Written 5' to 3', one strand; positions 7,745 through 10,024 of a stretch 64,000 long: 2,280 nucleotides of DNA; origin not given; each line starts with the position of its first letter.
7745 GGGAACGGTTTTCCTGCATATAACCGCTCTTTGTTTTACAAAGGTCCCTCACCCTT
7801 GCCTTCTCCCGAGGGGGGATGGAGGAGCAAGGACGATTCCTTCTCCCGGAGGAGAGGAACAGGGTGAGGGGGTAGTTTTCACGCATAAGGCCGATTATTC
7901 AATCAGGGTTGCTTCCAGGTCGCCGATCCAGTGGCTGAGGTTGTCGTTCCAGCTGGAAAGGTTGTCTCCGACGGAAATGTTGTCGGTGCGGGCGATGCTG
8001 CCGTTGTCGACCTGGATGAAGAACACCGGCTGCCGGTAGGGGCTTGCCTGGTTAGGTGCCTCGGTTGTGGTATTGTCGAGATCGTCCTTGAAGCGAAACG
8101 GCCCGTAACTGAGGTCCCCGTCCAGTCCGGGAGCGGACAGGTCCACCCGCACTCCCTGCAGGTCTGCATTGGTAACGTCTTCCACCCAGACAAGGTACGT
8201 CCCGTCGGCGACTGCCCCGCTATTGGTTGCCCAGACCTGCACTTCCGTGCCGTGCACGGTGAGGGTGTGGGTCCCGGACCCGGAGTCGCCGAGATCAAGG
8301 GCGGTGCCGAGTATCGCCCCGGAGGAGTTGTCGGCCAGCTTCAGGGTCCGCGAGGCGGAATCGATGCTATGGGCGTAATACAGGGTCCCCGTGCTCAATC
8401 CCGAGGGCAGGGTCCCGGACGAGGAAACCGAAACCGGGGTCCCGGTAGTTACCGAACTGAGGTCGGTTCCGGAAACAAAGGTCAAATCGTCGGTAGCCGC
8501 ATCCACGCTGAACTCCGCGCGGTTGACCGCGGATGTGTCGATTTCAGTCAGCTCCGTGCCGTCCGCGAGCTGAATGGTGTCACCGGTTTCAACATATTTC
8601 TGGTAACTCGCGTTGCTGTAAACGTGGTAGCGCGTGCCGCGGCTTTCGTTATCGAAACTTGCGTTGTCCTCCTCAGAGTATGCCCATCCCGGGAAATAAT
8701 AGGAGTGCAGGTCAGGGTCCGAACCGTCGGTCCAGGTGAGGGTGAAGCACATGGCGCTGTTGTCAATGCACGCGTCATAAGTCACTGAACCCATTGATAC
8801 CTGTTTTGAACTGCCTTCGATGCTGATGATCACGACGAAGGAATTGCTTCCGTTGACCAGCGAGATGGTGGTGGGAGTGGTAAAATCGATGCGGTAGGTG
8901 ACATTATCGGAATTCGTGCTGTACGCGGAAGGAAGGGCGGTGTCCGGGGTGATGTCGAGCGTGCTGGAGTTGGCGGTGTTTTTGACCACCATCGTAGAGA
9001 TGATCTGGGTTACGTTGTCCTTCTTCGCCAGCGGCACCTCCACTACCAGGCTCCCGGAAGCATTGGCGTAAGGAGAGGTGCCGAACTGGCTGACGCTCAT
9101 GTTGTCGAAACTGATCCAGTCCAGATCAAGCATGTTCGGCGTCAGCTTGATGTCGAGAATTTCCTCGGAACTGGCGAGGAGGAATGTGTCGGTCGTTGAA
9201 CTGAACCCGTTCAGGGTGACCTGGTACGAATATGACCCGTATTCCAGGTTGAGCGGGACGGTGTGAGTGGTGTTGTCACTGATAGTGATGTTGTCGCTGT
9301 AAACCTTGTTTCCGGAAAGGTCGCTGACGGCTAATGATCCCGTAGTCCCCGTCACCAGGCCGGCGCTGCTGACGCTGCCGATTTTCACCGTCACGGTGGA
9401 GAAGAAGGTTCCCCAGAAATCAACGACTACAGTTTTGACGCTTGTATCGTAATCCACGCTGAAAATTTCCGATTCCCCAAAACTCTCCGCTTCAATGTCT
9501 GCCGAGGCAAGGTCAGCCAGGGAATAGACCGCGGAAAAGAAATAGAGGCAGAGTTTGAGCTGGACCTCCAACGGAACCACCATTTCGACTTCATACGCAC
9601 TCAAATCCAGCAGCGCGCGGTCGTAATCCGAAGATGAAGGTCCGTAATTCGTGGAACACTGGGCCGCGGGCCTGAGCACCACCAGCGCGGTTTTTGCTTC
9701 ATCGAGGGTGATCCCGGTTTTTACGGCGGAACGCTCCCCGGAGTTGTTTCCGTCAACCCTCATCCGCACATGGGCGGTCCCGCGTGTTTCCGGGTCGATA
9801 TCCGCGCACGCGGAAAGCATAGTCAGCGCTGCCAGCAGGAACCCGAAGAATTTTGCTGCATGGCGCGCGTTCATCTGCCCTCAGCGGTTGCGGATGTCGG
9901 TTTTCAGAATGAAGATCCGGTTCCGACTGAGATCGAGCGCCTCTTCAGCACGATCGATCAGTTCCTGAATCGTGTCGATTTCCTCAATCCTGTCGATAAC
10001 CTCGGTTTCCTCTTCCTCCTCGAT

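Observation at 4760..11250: Operon of FecR-domain protein and two giant lipoproteins (one DUF1566) behind an AT-rich island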

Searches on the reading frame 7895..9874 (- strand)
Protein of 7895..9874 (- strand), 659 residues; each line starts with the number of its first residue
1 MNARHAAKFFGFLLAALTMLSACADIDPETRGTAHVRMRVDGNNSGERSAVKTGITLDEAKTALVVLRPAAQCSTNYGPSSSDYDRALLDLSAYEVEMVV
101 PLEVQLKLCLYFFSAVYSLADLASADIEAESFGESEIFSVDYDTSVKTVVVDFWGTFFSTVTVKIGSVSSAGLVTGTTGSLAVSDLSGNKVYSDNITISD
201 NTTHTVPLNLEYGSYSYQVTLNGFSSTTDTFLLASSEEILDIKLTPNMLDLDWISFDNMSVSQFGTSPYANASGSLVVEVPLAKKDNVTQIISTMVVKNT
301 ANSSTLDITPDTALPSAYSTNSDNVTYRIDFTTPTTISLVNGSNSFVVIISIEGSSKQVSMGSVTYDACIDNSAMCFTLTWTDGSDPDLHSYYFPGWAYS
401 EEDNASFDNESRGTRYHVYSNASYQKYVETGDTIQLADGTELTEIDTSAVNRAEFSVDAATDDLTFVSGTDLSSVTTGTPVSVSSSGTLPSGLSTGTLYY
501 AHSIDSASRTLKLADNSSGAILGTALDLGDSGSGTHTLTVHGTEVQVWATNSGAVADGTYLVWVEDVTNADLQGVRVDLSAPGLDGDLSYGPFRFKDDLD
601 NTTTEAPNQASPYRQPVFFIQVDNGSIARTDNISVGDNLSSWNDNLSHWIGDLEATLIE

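Call 3: search_protein_families(library=pfam, proteins=[window:7895-9874:-], max_evalue=0.1)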
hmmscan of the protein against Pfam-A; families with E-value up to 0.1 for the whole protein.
window:7895-9874:- (659 aa): 0 families

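Call 4: search_protein_families(library=ncbifam, proteins=[window:7895-9874:-], max_evalue=0.1)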
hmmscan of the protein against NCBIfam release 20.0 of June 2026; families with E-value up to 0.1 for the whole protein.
window:7895-9874:- (659 aa): 0 families

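Call 8: find_encoding_contigs(protein=window:7895-9874:-, flank=10000, max_places=6)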
Protein window:7895-9874:- (659 aa): 7 contigs read that carry it; 4 places shown.
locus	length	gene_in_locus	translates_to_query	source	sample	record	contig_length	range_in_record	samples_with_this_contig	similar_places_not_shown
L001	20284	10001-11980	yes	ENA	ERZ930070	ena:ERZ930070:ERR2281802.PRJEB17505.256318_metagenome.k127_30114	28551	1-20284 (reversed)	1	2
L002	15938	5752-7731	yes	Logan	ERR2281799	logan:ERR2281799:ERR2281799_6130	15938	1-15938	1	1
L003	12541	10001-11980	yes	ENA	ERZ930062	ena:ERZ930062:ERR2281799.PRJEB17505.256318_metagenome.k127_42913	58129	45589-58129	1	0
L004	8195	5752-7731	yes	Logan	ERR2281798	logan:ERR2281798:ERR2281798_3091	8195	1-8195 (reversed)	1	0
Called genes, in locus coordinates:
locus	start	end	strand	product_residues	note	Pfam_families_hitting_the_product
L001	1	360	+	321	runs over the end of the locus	PF16868:NMT1_3, PF09084:NMT1 (weak)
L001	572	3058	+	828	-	PF06808:DctM, PF11874:DUF3394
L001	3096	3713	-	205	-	PF06445:GyrI-like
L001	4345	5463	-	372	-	PF00364:Biotin_lipoyl, PF25997:BSH_YhbJ, PF02817:E3_binding, PF00198:2-oxoacid_dh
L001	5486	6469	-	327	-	PF02779:Transket_pyr, PF02780:Transketolase_C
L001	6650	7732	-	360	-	PF00676:E1_dh, PF13292:DXP_synthase_N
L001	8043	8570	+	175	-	PF01323:DSBA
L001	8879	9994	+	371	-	PF04773:FecR (weak)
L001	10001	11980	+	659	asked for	-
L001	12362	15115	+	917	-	PF07603:Lcl_C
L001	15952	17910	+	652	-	PF02563:Poly_export, PF22461:SLBB_2 (faint), PF10531:SLBB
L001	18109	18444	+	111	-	-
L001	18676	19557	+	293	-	PF01073:3Beta_HSD, PF01370:Epimerase, PF02719:Polysacc_synt_2 (faint), PF04321:RmlD_sub_bind, PF16363:GDP_Man_Dehyd, PF07993:NAD_binding_4 (weak)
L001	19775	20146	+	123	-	PF00908:dTDP_sugar_isom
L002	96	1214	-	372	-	PF00364:Biotin_lipoyl, PF25997:BSH_YhbJ, PF02817:E3_binding, PF00198:2-oxoacid_dh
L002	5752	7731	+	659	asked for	-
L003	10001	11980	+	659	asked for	-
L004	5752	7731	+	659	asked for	-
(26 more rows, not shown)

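Call 10: find_homologous_proteins(query=window:7895-9874:-, max_evalue=0.001)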
Query window:7895-9874:- (659 aa): 574 proteins with E <= 0.001 among 8000 candidates; the best 120 are listed.
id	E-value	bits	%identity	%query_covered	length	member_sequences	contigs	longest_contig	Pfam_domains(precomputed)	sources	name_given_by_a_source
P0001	0.0e+0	1439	100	100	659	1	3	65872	-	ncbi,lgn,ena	-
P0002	7.6e-245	832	59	97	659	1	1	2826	-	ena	-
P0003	1.4e-220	752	55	99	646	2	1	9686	-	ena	-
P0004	5.9e-220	750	55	99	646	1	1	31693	-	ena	-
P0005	1.5e-219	749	56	98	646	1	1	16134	-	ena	-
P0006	2.2e-219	748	56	97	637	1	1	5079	-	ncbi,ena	-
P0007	4.1e-219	747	55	98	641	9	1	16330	-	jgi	-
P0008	4.6e-219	747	55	98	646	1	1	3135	-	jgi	-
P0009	1.3e-218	746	55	99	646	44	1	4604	-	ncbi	ncbi:MAG: hypothetical protein ACO3OZ_16145 [bacterium]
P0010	1.5e-218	745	55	99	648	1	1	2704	-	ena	-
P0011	2.7e-218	744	55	98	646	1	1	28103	-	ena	-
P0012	2.8e-218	744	56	97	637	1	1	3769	-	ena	-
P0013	7.5e-218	743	55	99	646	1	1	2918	-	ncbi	-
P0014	2.0e-217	742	55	99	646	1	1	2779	-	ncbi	-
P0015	7.0e-217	740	55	99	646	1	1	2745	-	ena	-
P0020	6.6e-216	737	55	98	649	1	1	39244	-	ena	-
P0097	1.5e-152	527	51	63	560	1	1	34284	-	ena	-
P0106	5.6e-152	525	51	63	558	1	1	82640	-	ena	-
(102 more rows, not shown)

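Call 11: find_encoding_contigs(protein=P0106, flank=10000, max_places=2)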
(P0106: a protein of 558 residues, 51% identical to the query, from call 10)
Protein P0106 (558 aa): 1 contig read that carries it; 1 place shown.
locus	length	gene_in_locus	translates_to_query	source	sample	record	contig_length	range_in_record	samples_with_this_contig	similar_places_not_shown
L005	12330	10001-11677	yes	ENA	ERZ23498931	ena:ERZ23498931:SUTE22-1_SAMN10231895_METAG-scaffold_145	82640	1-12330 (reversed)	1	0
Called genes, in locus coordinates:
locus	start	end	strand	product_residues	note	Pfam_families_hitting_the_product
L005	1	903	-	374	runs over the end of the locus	PF02684:LpxB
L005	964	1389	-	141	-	PF02472:ExbD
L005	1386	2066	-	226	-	PF01618:MotA_ExbB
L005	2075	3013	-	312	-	PF00691:OmpA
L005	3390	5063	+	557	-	-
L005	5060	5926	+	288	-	PF01618:MotA_ExbB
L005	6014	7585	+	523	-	PF13677:MotB_plug, PF00691:OmpA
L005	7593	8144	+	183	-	-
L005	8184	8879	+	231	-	PF13609:Porin_4 (weak)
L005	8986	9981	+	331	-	PF04773:FecR (faint)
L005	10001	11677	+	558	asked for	-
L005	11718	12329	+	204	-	?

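Call 12: find_encoding_contigs(protein=P0020, flank=10000, max_places=2)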
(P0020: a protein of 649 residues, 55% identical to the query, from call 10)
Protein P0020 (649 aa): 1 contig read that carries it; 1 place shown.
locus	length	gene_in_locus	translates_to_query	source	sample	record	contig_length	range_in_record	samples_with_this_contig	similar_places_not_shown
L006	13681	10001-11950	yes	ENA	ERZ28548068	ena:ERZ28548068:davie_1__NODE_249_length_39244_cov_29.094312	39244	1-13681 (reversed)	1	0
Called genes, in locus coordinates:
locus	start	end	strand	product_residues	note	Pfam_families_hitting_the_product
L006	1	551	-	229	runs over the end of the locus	PF01618:MotA_ExbB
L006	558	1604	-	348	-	PF00691:OmpA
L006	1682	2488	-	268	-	PF01497:Peripla_BP_2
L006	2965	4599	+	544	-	-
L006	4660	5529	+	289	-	PF01618:MotA_ExbB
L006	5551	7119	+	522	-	PF13677:MotB_plug, PF00691:OmpA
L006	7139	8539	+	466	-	-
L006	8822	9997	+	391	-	PF04773:FecR (weak)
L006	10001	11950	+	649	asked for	-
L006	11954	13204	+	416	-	-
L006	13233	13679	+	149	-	?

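Call 14: find_encoding_contigs(protein=P0097, flank=10000, max_places=2)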
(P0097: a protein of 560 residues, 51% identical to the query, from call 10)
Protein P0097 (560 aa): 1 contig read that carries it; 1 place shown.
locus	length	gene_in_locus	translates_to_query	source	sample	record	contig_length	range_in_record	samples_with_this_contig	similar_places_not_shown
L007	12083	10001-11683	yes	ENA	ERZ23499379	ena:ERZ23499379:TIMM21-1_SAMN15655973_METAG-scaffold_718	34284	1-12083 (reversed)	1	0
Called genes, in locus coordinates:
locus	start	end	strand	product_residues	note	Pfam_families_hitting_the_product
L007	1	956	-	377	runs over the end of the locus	PF02684:LpxB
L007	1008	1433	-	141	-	PF02472:ExbD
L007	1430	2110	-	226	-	PF01618:MotA_ExbB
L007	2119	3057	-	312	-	PF00691:OmpA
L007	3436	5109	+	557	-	-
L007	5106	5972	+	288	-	PF01618:MotA_ExbB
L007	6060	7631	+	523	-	PF13677:MotB_plug, PF00691:OmpA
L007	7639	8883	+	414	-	-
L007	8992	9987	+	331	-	PF04773:FecR (weak)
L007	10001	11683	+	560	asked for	-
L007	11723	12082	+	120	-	?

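Call 15: find_encoding_contigs(protein=P0004, flank=10000, max_places=2)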
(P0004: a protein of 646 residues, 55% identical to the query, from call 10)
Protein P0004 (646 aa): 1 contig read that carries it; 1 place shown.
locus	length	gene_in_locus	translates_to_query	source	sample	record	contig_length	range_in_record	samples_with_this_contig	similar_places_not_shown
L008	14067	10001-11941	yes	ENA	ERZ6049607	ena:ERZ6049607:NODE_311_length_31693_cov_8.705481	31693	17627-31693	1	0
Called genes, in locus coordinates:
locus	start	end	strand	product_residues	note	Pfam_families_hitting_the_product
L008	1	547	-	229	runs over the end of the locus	PF01618:MotA_ExbB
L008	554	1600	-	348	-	PF00691:OmpA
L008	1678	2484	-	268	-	PF01497:Peripla_BP_2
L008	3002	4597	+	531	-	-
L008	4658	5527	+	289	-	PF01618:MotA_ExbB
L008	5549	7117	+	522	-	PF13677:MotB_plug, PF00691:OmpA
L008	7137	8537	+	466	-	-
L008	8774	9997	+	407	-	PF04773:FecR (weak)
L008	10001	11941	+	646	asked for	-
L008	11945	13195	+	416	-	-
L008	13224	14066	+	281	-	?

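Call 29: search_protein_families(library=pfam, proteins=[L008:3002-4597:+, L008:5549-7117:+, L008:7137-8537:+, L008:13224-14066:+, L007:3436-5109:+, L007:7639-8883:+, L008:8774-9997:+, L007:8992-9987:+, L008:11945-13195:+], max_evalue=1)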
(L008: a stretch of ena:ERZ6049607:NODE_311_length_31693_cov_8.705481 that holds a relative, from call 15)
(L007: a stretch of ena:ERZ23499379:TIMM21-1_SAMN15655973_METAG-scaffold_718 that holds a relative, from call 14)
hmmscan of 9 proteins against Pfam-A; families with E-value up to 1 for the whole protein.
L008:3002-4597:+ (531 aa): 4 families
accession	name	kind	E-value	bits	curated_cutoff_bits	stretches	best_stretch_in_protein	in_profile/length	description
PF03448.22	MgtE_N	-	0.00041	21.3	25.9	1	281-333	9-61/102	MgtE intracellular N domain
PF15619.11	Lebercilin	-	0.071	13.1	34.3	1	471-529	118-176/193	Ciliary protein causing Leber congenital amaurosis disease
PF11075.13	DUF2780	-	0.08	13.4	27.5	1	307-339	81-111/176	Protein of unknown function VcgC/VcgE (DUF2780)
PF01706.21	FliG_C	-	0.22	12.2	23.3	1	397-495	4-91/108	FliG C-terminal domain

L008:5549-7117:+ (522 aa): 4 families
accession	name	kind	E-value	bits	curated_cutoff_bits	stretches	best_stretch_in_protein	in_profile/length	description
PF00691.25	OmpA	-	5.8e-15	55.9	27.2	1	384-485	1-95/98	OmpA family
PF13677.11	MotB_plug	-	6.1e-11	42.2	24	1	5-37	3-41/58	Membrane MotB of proton-channel complex MotA/MotB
PF03160.20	Calx-beta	-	0.041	14.4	27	0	159-216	45-102/119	Calx-beta domain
PF20579.4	LapA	-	0.26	12.1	27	0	174-213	40-79/99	LapA domain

L008:7137-8537:+ (466 aa): 0 families

L008:13224-14066:+ (281 aa): 1 family
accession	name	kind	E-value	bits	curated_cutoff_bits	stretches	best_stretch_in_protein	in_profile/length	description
PF13229.12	Beta_helix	-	2.7e-12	47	25.9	2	127-278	11-149/158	Right handed beta helix region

L007:3436-5109:+ (557 aa): 5 families
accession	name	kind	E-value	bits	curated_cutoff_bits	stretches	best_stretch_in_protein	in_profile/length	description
PF03448.22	MgtE_N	-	0.00023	22.1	25.9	1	316-363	35-82/102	MgtE intracellular N domain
PF14841.11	FliG_M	-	0.0042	17.7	25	1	331-389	11-71/76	FliG middle domain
PF14842.11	FliG_N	-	0.043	14.9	25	1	334-419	7-95/104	FliG N-terminal domain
PF16019.10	CSRNP_N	-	0.62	10.4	27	0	255-328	54-126/218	Cysteine/serine-rich nuclear protein N-terminus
PF01099.22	Uteroglobin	-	0.96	10.3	24.8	0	494-532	28-65/90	Uteroglobin family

L007:7639-8883:+ (414 aa): 1 family
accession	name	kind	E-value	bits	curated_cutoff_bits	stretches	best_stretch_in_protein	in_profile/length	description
PF13609.12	Porin_4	-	7.4e-05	23.1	27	1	280-391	206-306/310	Gram-negative porin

L008:8774-9997:+ (407 aa): 1 family
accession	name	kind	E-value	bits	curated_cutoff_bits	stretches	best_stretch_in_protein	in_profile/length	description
PF04773.18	FecR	-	1.2e-07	32.5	24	1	245-282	59-96/97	FecR protein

L007:8992-9987:+ (331 aa): 3 families
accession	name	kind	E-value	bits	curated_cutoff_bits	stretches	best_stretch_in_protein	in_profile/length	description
PF04773.18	FecR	-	2.4e-09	38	24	2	166-205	57-96/97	FecR protein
PF22507.2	DUF6994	-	0.044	13.9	27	1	92-125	173-206/226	Family of unknown function (DUF6994)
PF13600.11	DUF4140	-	0.67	10.9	27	0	263-320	43-94/98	N-terminal domain of unknown function (DUF4140)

L008:11945-13195:+ (416 aa): 1 family
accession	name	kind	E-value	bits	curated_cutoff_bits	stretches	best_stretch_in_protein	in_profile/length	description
PF12978.13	DUF3862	-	0.047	14.1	25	1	160-246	36-119/159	Domain of Unknown Function with PDB structure (DUF3862)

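Call 33: predict_structure(alignment_id=A1)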
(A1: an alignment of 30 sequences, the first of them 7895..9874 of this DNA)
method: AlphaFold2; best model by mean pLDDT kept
length: 659 residues; sequences in the alignment: 30
mean_pLDDT: 62.6   pTM: 0.38
mean pLDDT of the five models: 62.6, 59.8, 58.6, 55.0, 52.2
residues with pLDDT >= 90: 58; 70-90: 212; 50-70: 185; < 50: 204
segments of 3 or more residues with pLDDT < 50: 18-32, 44-52, 372-374, 379-451, 542-560, 564-574, 582-585, 592-600, 602-617, 625-659
pLDDT, mean of each block of 10 residues (from residue 1): 53 53 32 55 46 65 86 74 84 78 79 88 83 75 66 62 85 81 83 88 84 83 86 77 81 85 81 91 79 84 82 81 89 84 85 79 74 49 41 31 32 29 34 37 34 60 56 54 63 60 63 61 57 63 29 38 44 50 50 47 40 43 47 37 35 26
secondary structure, 60 per line:
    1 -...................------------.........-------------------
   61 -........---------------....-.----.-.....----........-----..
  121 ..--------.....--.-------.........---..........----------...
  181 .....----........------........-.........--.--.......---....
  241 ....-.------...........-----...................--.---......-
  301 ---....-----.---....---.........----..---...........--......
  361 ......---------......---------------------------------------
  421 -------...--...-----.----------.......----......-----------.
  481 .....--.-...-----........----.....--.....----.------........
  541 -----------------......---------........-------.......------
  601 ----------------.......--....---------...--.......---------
elements in order (helices of 4 or more, strands of 3 or more residues): H2-20 E33-41 E62-69 E85-88 E97-101 E106-113 H119-122 E131-135 E146-154 E158-167 E178-185 E190-197 E204-211 E213-221 E227-233 E237-244 E253-263 E269-281 H282-287 E294-299 E304-307 E317-320 E324-332 E342-352 E355-366 E376-381 E428-430 E433-435 E452-458 E463-468 E480-485 E498-505 E510-514 H517-521 E533-540 E558-563 E573-580 E588-594 E617-623 E626-629 H644-650
